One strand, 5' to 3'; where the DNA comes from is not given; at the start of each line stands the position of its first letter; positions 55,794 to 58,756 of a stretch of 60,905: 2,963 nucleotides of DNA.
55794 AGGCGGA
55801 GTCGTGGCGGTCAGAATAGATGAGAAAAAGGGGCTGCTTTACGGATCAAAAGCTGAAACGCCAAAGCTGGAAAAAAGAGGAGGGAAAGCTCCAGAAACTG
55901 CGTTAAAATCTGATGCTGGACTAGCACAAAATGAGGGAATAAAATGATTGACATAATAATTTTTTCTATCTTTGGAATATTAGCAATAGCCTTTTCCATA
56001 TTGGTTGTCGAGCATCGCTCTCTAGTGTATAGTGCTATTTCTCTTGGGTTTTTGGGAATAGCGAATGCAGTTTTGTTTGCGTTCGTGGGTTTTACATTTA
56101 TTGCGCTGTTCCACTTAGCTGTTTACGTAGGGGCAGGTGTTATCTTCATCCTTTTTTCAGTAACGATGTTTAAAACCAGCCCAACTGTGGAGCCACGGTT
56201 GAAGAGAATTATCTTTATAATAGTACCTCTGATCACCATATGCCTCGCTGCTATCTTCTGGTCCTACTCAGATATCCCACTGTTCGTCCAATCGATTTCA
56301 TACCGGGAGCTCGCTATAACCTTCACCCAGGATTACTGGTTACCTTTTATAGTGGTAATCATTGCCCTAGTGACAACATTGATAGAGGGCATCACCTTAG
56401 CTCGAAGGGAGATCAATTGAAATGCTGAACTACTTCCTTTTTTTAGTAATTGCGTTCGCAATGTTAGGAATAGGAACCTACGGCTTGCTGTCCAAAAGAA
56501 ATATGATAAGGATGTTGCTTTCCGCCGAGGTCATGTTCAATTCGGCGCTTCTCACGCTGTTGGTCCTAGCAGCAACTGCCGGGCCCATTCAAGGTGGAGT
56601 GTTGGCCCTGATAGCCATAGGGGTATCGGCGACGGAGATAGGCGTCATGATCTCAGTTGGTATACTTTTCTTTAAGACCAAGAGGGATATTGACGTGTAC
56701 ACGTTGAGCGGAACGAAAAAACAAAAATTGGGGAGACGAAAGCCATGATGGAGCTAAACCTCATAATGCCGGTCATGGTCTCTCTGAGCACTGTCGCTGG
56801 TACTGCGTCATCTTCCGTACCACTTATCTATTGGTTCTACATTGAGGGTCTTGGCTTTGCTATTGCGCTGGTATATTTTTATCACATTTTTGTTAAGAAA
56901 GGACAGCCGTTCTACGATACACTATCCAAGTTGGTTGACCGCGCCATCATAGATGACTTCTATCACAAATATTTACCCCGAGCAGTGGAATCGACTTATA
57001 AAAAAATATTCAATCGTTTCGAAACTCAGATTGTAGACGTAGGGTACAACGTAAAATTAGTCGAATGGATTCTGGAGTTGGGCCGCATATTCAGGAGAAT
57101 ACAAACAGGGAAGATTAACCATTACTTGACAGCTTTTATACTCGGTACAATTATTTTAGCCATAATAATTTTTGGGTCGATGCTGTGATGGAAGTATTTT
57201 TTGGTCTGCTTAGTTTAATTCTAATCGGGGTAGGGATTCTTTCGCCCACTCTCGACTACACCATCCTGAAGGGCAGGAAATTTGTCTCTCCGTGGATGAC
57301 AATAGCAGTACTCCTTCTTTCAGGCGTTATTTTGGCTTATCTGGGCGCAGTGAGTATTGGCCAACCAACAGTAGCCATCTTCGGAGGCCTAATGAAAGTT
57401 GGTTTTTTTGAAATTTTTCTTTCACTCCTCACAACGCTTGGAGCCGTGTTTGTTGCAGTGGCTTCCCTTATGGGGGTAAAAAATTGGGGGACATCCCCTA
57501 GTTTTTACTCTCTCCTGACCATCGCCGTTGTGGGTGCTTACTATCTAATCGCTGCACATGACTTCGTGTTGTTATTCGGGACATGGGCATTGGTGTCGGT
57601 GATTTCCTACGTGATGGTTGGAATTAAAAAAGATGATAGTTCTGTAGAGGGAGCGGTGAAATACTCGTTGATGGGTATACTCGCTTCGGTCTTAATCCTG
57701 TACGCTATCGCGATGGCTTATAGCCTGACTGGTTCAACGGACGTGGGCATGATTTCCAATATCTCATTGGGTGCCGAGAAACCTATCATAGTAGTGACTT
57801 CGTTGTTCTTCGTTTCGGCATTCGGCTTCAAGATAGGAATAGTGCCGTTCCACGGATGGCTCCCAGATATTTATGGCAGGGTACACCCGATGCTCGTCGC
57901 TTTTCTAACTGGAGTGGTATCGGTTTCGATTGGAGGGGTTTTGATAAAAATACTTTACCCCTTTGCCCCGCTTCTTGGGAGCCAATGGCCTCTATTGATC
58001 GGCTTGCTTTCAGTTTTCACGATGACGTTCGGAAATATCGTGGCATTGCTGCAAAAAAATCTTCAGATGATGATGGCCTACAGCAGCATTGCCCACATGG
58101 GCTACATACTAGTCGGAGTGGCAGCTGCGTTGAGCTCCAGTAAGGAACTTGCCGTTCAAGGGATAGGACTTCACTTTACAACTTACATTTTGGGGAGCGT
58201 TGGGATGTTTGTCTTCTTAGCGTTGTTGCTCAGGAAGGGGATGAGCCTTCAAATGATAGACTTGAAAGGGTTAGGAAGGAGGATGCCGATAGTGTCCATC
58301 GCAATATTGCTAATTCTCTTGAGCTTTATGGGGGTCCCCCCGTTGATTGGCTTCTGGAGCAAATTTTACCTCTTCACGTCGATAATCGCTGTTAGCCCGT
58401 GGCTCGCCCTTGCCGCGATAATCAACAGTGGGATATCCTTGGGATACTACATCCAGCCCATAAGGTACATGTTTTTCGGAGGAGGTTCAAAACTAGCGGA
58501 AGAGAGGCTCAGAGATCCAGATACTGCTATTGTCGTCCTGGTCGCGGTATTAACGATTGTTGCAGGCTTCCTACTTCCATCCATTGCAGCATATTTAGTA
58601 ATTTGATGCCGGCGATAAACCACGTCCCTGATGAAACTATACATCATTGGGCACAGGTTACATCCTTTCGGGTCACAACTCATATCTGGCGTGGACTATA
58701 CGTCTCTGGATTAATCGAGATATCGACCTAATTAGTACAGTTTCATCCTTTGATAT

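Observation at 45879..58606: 21-gene operon joining a complete Mrp (MbhA-I-like) module to NuoABCDHIJK+N: neither canonical complex I nor MBH/MBS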

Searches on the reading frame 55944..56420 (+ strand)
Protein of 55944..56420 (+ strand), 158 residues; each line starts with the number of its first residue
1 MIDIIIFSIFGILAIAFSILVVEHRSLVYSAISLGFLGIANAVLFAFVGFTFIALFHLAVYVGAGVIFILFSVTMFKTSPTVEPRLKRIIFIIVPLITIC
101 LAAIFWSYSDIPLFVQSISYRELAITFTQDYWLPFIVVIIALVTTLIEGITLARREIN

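Call 5: search_protein_families(library=pfam, max_evalue=0.01, proteins=[window:55944-56420:+])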
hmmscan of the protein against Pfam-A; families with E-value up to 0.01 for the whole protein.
window:55944-56420:+ (158 aa): 1 family
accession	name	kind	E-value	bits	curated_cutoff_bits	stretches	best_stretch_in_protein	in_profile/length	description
PF00499.25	Oxidored_q3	-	1.9e-18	67.1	33.2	1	18-152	2-146/146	NADH-ubiquinone/plastoquinone oxidoreductase chain 6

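Call 68: search_protein_families(library=ncbifam, max_evalue=0.00001, proteins=[window:55944-56420:+])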
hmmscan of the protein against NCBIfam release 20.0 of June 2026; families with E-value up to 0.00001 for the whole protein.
window:55944-56420:+ (158 aa): 5 families
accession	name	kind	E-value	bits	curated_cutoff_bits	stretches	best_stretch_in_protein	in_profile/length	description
NF005163.0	PRK06638.1-3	equivalog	6.3e-12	45.3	174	1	2-157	7-171/203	NADH-quinone oxidoreductase subunit J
NF005023.0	PRK06433.1-2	equivalog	1.9e-09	37.8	92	1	1-75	1-75/82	NADH dehydrogenase subunit J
NF005168.0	PRK06638.2-3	equivalog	1.5e-07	31.5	154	1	4-156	5-168/172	NADH-quinone oxidoreductase subunit J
NF005167.0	PRK06638.2-2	equivalog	8.7e-07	28.9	137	1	1-157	1-166/176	NADH-quinone oxidoreductase subunit J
NF005024.0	PRK06433.1-4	equivalog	7.9e-06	26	101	1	3-78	5-80/89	NADH dehydrogenase subunit J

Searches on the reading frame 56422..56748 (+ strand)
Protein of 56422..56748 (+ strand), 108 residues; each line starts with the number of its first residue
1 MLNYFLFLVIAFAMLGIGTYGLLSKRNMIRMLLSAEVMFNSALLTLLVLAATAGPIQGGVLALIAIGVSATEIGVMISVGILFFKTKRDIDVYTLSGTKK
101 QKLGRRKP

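Call 5: search_protein_families(library=pfam, max_evalue=0.01, proteins=[window:56422-56748:+])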
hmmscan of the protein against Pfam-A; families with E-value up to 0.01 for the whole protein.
window:56422-56748:+ (108 aa): 1 family
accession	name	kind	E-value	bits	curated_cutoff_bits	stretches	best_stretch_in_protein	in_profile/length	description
PF00420.29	Oxidored_q2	-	8.5e-16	57.9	26.1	1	7-98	2-93/95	NADH-ubiquinone/plastoquinone oxidoreductase chain 4L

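Call 68: search_protein_families(library=ncbifam, max_evalue=0.00001, proteins=[window:56422-56748:+])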
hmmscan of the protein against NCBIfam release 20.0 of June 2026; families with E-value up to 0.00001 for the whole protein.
window:56422-56748:+ (108 aa): 6 families
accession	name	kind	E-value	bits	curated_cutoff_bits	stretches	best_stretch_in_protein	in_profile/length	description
NF004320.0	PRK05715.1-2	equivalog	2.8e-16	59.4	57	1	7-96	6-95/99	NADH-quinone oxidoreductase subunit NuoK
NF040614.1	F420_dehyd_FpoK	exception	4.7e-15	55.8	145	1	6-94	4-92/98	F420H2 dehydrogenase subunit FpoK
NF004322.0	PRK05715.1-4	equivalog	9.1e-14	51.3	128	1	6-95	8-99/104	NADH-quinone oxidoreductase subunit NuoK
NF004319.0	PRK05715.1-1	equivalog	3.9e-10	39.8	101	1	8-96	8-96/100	NADH-quinone oxidoreductase subunit NuoK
NF004323.0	PRK05715.1-5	equivalog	1e-09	38.6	89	1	7-95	8-97/102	NADH-quinone oxidoreductase subunit NuoK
NF004321.0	PRK05715.1-3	equivalog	4.2e-06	27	91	1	5-96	5-97/101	NADH-quinone oxidoreductase subunit NuoK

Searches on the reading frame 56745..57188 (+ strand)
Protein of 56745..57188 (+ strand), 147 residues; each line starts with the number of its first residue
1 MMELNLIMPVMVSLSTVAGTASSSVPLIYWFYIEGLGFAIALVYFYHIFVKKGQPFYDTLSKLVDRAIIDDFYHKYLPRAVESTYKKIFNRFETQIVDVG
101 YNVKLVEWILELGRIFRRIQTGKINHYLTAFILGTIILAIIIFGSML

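Call 5: search_protein_families(library=pfam, max_evalue=0.01, proteins=[window:56745-57188:+])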
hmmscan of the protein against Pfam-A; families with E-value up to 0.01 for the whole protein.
window:56745-57188:+ (147 aa): 0 families

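Call 24: find_homologous_proteins(query=window:56745-57188:+, max_evalue=0.001)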
Query window:56745-57188:+ (147 aa): 6 proteins with E <= 0.001 among 20 candidates.
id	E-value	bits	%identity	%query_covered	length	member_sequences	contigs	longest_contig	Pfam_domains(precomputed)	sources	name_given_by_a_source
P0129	1.7e-89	316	100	100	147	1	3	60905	-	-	-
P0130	3.6e-54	201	63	100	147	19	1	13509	-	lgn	-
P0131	1.7e-53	199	64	97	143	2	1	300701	-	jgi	jgi:hypothetical protein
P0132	8.2e-51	190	68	84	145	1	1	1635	-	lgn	-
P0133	1.4e-47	180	58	93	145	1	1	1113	-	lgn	-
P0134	1.0e-46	177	54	100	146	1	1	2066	-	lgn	-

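Call 25: find_encoding_contigs(protein=P0131, flank=10000, max_places=2)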
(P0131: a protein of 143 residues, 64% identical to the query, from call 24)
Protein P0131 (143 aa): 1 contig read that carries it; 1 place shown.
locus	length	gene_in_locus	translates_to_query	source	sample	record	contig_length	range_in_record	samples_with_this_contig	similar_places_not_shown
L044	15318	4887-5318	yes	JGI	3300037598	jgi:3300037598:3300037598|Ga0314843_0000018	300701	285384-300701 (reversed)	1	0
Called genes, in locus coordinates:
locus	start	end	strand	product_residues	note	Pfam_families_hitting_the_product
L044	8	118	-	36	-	-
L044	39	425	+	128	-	PF00507:Oxidored_q4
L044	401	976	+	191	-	PF01058:Oxidored_q6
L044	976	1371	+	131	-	PF00329:Complex1_30kDa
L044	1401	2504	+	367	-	PF00346:Complex1_49kDa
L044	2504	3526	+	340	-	PF00146:NADHdh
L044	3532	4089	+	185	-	PF13183:Fer4_8 (faint), PF14697:Fer4_21 (weak), PF00037:Fer4, PF12837:Fer4_6 (weak), PF13237:Fer4_10, PF12838:Fer4_7, PF13187:Fer4_9, PF00037:Fer4 (weak), +2 more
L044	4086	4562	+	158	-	PF00499:Oxidored_q3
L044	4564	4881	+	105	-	PF00420:Oxidored_q2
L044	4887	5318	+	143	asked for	-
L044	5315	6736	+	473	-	PF00361:Proton_antipo_M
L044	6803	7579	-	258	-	PF02634:FdhD-NarQ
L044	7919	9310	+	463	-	PF02629:CoA_binding, PF13380:CoA_binding_2, PF13607:Succ_CoA_lig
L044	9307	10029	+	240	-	PF13549:ATP-grasp_5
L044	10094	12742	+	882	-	PF00384:Molybdopterin, PF01568:Molydop_binding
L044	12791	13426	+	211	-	PF12838:Fer4_7 (weak), PF13183:Fer4_8 (faint), PF13237:Fer4_10 (weak), PF13247:Fer4_11, PF12838:Fer4_7 (weak), PF00037:Fer4 (weak), PF12797:Fer4_2 (weak), PF12837:Fer4_6, +1 more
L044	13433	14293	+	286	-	PF03916:NrfD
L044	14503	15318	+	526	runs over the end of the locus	PF13510:Fer2_4, PF01262:AlaDh_PNT_C (weak), PF00070:Pyr_redox (weak), PF03486:HI0933_like, PF07992:Pyr_redox_2, PF12831:FAD_oxidored, PF13450:NAD_binding_8, PF13738:Pyr_redox_3, +4 more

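Call 26: find_encoding_contigs(protein=P0130, flank=10000, max_places=2)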
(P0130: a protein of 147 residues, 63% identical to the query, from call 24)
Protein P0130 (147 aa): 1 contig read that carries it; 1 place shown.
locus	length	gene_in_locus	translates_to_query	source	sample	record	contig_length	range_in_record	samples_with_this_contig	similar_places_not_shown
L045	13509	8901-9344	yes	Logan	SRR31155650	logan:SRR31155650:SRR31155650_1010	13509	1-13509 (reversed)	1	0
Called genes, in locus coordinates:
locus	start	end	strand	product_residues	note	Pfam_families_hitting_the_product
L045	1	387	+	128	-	?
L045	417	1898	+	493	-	PF00662:Proton_antipo_N (weak), PF10125:NADHdeh_related, PF00361:Proton_antipo_M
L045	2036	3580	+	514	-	PF00662:Proton_antipo_N (weak), PF00361:Proton_antipo_M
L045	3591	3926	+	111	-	-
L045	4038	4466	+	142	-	PF00507:Oxidored_q4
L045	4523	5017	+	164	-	PF01058:Oxidored_q6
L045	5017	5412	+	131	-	PF00329:Complex1_30kDa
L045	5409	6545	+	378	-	PF00346:Complex1_49kDa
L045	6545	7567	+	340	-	PF00146:NADHdh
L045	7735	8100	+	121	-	PF12837:Fer4_6 (faint), PF12838:Fer4_7, PF13187:Fer4_9 (weak), PF13237:Fer4_10 (faint), PF13484:Fer4_16 (faint), PF14697:Fer4_21 (weak), PF25160:LdpA_Fe-S-bd (weak), PF00037:Fer4 (weak)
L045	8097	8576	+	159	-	PF00499:Oxidored_q3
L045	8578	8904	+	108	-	PF00420:Oxidored_q2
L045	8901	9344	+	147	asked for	-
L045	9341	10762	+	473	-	PF00361:Proton_antipo_M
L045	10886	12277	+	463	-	PF02629:CoA_binding, PF13380:CoA_binding_2, PF19045:Ligase_CoA_2 (faint), PF13607:Succ_CoA_lig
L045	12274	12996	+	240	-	PF13549:ATP-grasp_5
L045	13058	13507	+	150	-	?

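Call 52: find_related_loci(query=A1, collection=metagenome_contigs, flank=10000)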
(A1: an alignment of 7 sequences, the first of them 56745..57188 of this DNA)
Query A1 (147 aa) in metagenome_contigs; peptide patterns used: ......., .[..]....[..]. (x = any residue, [..] = any of these).
331 stretches matched a pattern; 3 encode a relative of the query (tblastn E <= 1e-3); 3 distinct loci.
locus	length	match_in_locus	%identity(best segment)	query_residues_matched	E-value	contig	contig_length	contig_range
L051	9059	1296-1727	65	4-147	4e-62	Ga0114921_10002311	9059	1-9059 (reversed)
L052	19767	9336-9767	65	4-147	4e-62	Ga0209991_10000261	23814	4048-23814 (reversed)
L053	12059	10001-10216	32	64-140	2e-5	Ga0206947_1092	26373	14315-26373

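Call 68: search_protein_families(library=ncbifam, max_evalue=0.00001, proteins=[window:56745-57188:+])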
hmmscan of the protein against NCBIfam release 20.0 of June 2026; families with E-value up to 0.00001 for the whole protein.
window:56745-57188:+ (147 aa): 2 families
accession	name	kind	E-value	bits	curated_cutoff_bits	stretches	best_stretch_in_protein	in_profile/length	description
NF005141.0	PRK06590.1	equivalog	1.6e-06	27.3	556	1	30-143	495-610/615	NADH-quinone oxidoreductase subunit L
TIGR01974.1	NDH_I_L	subfamily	5.1e-06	25.7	407.5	1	31-142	516-629/630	NADH-quinone oxidoreductase subunit L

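Call 69: predict_structure(alignment_id=A3)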
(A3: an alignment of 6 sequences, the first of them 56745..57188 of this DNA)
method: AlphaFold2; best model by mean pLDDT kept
length: 147 residues; sequences in the alignment: 6
mean_pLDDT: 42.2   pTM: 0.22
mean pLDDT of the five models: 42.2, 42.2, 40.8, 39.9, 39.2
residues with pLDDT >= 90: 0; 70-90: 0; 50-70: 14; < 50: 133
segments of 3 or more residues with pLDDT < 50: 1-37, 39-129, 145-147
pLDDT, mean of each block of 10 residues (from residue 1): 37 37 39 47 44 45 43 39 39 36 44 40 44 56 47
secondary structure, 60 per line:
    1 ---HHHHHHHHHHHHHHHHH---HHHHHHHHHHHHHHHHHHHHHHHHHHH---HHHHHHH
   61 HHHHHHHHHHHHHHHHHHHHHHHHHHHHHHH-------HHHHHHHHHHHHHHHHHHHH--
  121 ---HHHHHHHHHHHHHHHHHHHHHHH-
elements in order: H4-20 H24-50 H54-91 H99-118 H124-146

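Call 71: search_protein_representatives(alignment_id=A3)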
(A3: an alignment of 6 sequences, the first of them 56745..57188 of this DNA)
Query: 6 sequences, 148 profile positions. Proteins with E-value up to 0.001 (for the whole library): 37; up to 1e-10: 11; up to 1e-30: 2. The best 37 are listed.
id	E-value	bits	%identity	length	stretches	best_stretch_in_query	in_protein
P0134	1.1e-75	268.9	-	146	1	1-148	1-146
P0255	4.0e-33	130.8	-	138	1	11-147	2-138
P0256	6.4e-25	104.2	-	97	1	52-147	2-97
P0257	5.0e-21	91.6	-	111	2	88-142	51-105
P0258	4.7e-19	85.2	-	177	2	69-142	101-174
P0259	1.0e-18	84.1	-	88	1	61-143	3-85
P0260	2.8e-17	79.4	-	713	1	45-142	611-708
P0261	1.1e-16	77.5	-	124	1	45-143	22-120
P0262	1.6e-13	67.2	-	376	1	45-143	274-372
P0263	3.1e-13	66.3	-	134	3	87-140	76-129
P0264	2.3e-12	63.5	-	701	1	43-142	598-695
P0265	3.8e-10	56.3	-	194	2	58-144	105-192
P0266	1.6e-08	51.0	-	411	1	45-143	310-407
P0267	4.2e-08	49.6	-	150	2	88-144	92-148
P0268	7.0e-07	45.7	-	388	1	36-139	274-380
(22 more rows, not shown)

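Call 72: find_encoding_contigs(protein=P0255, flank=10000, max_places=2)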
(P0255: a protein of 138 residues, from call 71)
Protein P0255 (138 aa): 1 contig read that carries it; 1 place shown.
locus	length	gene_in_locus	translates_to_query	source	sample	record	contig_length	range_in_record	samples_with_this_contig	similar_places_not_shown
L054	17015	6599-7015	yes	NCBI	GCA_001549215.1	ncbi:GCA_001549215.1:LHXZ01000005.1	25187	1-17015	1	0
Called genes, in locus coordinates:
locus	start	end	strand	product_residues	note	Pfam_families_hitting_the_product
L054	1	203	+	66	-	?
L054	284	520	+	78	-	-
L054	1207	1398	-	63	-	PF01243:PNPOx_N (weak)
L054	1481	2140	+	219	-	PF13241:NAD_binding_7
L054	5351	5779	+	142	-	-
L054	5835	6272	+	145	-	PF00499:Oxidored_q3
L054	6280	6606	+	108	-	PF00420:Oxidored_q2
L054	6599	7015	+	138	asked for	-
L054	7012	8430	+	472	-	PF00361:Proton_antipo_M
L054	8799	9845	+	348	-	PF01266:DAO (faint), PF01494:FAD_binding_3 (faint)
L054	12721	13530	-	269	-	PF00348:polyprenyl_synt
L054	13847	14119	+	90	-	PF05402:PqqD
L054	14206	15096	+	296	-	PF04055:Radical_SAM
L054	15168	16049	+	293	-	PF04055:Radical_SAM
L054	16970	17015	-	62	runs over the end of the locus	-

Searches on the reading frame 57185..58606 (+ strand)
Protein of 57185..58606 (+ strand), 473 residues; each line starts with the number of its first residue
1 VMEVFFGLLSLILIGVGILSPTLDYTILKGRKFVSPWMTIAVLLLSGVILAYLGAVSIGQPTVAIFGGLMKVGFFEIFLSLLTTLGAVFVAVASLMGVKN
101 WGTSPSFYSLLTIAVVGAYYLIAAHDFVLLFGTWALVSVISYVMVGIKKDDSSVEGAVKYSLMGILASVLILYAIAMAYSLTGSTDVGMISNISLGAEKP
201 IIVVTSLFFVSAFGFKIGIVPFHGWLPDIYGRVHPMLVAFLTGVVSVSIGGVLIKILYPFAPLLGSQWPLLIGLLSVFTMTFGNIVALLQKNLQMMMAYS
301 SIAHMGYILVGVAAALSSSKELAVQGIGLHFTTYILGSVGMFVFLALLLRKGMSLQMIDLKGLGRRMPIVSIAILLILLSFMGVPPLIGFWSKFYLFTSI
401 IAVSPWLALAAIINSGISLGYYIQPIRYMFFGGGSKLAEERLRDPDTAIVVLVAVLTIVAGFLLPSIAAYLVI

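Call 5: search_protein_families(library=pfam, max_evalue=0.01, proteins=[window:57185-58606:+])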
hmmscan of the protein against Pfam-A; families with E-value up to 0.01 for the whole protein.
window:57185-58606:+ (473 aa): 1 family
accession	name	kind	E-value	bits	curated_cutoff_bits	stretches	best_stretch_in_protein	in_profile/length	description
PF00361.26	Proton_antipo_M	-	5.2e-52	177.3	21.5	1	124-417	1-293/294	NADH:quinone oxidoreductase/Mrp antiporter, TM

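Call 22: search_solved_structures(query=window:57185-58606:+, max_evalue=1e-10)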
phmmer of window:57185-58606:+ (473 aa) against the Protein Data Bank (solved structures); distinct sequences matched with E-value up to 1e-10: 41.
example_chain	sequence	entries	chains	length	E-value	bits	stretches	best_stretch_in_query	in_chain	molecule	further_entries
8qby_N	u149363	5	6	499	7.1e-46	160.6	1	36-460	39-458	NADH-quinone oxidoreductase subunit N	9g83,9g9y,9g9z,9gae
6hum_B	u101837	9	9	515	8e-45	157.1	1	26-442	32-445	NAD(P)H-quinone oxidoreductase subunit 2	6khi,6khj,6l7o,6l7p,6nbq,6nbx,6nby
8e9g_N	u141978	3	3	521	2.5e-39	139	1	86-463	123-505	NADH-quinone oxidoreductase subunit N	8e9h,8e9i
9grx_B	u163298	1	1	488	1.7e-37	133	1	59-437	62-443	NAD(P)H-quinone oxidoreductase subunit 2 A, chloroplastic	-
7ar7_N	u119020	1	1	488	3.5e-37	131.9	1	73-434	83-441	NADH-ubiquinone oxidoreductase chain 2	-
7a23_I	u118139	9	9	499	3.8e-37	131.8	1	73-434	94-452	Nad2m | NADH-ubiquinone oxidoreductase chain 2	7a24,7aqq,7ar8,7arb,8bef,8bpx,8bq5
7wff_B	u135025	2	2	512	4.2e-37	131.6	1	60-437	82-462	NAD(P)H-quinone oxidoreductase subunit 2, chloroplastic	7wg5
8e73_2M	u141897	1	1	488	8.9e-37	130.6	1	74-466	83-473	Nad2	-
7eu3_B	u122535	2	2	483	1.7e-36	129.7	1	59-437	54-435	NAD(P)H-quinone oxidoreductase subunit 2, chloroplastic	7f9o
3rko_N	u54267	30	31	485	2.4e-36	129.1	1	7-456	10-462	NADH-QUINONE OXIDOREDUCTASE SUBUNIT N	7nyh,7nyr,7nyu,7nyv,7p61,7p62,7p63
6x89_2M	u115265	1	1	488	8.6e-35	124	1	75-450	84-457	NU2M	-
6cfw_H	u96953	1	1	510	6e-32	114.7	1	47-463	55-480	Monovalent cation/H+ antiporter subunit D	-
4he8_N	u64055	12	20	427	3.9e-30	108.7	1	33-468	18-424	NADH-quinone oxidoreductase subunit 14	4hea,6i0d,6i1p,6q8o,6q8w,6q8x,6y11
6u8y_H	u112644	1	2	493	3.7e-28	102.1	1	13-462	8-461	NADH dehydrogenase subunit N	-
6u8y_X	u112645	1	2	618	9e-25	91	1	70-461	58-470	NADH dehydrogenase subunit M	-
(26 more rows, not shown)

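Call 68: search_protein_families(library=ncbifam, max_evalue=0.00001, proteins=[window:57185-58606:+])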
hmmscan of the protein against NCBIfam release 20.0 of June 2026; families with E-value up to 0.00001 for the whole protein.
window:57185-58606:+ (473 aa): 69 families (the best 25 are shown)
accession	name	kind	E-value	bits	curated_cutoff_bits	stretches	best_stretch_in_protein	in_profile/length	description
NF004445.0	PRK05777.2-3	equivalog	1.8e-88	297.6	408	1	12-469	14-468/475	NADH-quinone oxidoreductase subunit NuoN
TIGR01770.1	NDH_I_N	subfamily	2.6e-76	257.5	332.6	1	32-467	32-470/472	NADH-quinone oxidoreductase subunit NuoN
NF004440.0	PRK05777.1-3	equivalog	2.1e-63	214.9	519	1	36-463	38-460/477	NADH-quinone oxidoreductase subunit NuoN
NF004442.0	PRK05777.1-5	equivalog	1.2e-60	205.9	523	1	44-464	44-467/483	NADH-quinone oxidoreductase subunit NuoN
NF004441.0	PRK05777.1-4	equivalog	2.5e-55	188.1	477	1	106-462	146-507/524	NADH-quinone oxidoreductase subunit NuoN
NF002701.0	PRK02504.1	equivalog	4.5e-52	177.2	569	1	34-430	42-434/513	NAD(P)H-quinone oxidoreductase subunit N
NF004446.0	PRK05777.2-4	equivalog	4.4e-49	167.9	590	1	40-469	43-488/502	NADH-quinone oxidoreductase subunit NuoN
NF004444.0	PRK05777.2-2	equivalog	8.1e-47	160.4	496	1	32-466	43-482/496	NADH-quinone oxidoreductase subunit NuoN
TIGR01972.1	NDH_I_M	subfamily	8.5e-44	150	263.8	1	77-463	81-467/486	NADH-quinone oxidoreductase subunit M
NF006240.0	PRK08376.1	subfamily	1.6e-42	146.2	662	1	68-460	84-485/521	putative monovalent cation/H+ antiporter subunit D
NF004439.0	PRK05777.1-1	equivalog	2e-42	145.7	531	1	39-461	36-468/485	NADH-quinone oxidoreductase subunit NuoN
NF006419.0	PRK08668.1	equivalog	1.6e-41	142.8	617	1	16-460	10-460/613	NADH dehydrogenase subunit M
NF004443.0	PRK05777.2-1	equivalog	8.1e-39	134.1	626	1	11-467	18-483/506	NADH-quinone oxidoreductase subunit NuoN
NF004447.0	PRK05777.2-5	equivalog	2.9e-37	128.8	547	1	106-455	97-443/458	NADH-quinone oxidoreductase subunit NuoN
NF006241.0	PRK08377.1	equivalog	1.1e-36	127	645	1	29-462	25-461/494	NADH dehydrogenase subunit N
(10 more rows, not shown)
